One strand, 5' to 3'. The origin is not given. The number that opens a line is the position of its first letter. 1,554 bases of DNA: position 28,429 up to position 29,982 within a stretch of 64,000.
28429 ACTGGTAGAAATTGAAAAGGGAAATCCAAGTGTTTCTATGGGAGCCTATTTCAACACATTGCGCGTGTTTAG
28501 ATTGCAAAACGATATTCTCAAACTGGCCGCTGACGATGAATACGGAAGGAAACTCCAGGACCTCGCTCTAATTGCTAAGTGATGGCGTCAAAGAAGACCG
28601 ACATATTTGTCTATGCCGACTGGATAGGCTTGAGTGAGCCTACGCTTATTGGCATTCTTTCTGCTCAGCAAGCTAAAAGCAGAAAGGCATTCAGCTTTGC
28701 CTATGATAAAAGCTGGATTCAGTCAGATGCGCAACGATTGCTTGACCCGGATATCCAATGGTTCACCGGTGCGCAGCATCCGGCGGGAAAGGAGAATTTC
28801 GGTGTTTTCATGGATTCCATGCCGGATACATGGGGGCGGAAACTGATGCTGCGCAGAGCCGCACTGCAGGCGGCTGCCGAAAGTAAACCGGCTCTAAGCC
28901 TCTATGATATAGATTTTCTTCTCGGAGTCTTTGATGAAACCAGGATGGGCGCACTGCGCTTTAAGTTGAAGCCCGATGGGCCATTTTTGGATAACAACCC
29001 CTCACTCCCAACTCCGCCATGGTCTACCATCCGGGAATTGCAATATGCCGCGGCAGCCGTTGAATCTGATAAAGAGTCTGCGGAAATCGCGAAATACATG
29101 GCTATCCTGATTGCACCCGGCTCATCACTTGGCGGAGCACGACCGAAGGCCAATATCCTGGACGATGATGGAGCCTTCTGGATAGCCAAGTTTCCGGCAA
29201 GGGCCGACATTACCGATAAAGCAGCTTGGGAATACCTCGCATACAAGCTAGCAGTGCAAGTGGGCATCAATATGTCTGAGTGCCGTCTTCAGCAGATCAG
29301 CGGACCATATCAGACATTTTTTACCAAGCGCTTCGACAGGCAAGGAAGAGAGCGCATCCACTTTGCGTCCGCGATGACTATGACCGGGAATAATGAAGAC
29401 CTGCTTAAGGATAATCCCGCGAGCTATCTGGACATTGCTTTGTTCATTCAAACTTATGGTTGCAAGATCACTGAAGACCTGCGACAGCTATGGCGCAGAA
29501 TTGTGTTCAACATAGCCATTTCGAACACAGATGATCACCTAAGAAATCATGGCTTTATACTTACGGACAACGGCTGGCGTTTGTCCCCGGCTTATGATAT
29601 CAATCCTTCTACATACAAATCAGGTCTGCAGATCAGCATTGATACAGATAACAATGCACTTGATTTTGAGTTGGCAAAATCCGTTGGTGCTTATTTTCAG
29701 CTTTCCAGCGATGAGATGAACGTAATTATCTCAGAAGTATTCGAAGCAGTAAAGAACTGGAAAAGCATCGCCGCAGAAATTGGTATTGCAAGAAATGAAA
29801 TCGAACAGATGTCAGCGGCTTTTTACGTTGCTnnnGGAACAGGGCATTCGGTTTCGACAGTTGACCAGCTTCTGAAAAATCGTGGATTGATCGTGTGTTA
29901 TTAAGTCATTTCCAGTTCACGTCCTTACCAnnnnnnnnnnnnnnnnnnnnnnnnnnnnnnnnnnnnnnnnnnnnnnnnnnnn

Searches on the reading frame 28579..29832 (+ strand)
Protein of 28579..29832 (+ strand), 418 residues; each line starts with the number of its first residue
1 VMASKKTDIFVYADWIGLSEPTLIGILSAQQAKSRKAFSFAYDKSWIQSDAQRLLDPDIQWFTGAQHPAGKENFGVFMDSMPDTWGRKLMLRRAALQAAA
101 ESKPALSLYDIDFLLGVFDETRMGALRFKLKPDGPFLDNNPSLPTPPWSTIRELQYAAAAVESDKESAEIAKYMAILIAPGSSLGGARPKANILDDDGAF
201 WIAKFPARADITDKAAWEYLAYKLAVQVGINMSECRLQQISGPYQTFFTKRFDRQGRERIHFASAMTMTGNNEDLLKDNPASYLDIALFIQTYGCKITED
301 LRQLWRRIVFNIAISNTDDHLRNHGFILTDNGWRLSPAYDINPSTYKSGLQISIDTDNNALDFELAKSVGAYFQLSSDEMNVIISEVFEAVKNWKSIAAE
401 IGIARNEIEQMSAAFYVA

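Call 70: search_protein_families(library=pfam, proteins=[window:28579-29832:+], max_evalue=0.001)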
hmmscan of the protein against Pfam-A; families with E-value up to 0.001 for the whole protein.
window:28579-29832:+ (418 aa): 2 families
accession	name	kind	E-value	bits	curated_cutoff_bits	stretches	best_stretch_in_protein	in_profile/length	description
PF07804.18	HipA_C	-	3.5e-52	177.6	30.5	1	182-393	1-211/213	HipA-like C-terminal domain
PF13657.11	Couple_hipA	-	0.0001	23.2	22.5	1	22-97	8-77/99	HipA N-terminal domain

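Call 107: search_protein_families(library=padloc, proteins=[window:28579-29832:+], max_evalue=0.0001)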
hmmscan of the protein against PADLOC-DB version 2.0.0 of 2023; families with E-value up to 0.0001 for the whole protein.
window:28579-29832:+ (418 aa): 2 families
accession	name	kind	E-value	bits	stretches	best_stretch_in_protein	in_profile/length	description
PDLC04340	PDC-M03A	-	2.5e-09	35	1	198-344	32-170/280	-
PDLC04339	PDC-M03A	-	5.7e-06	23.9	1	198-342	32-175/293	-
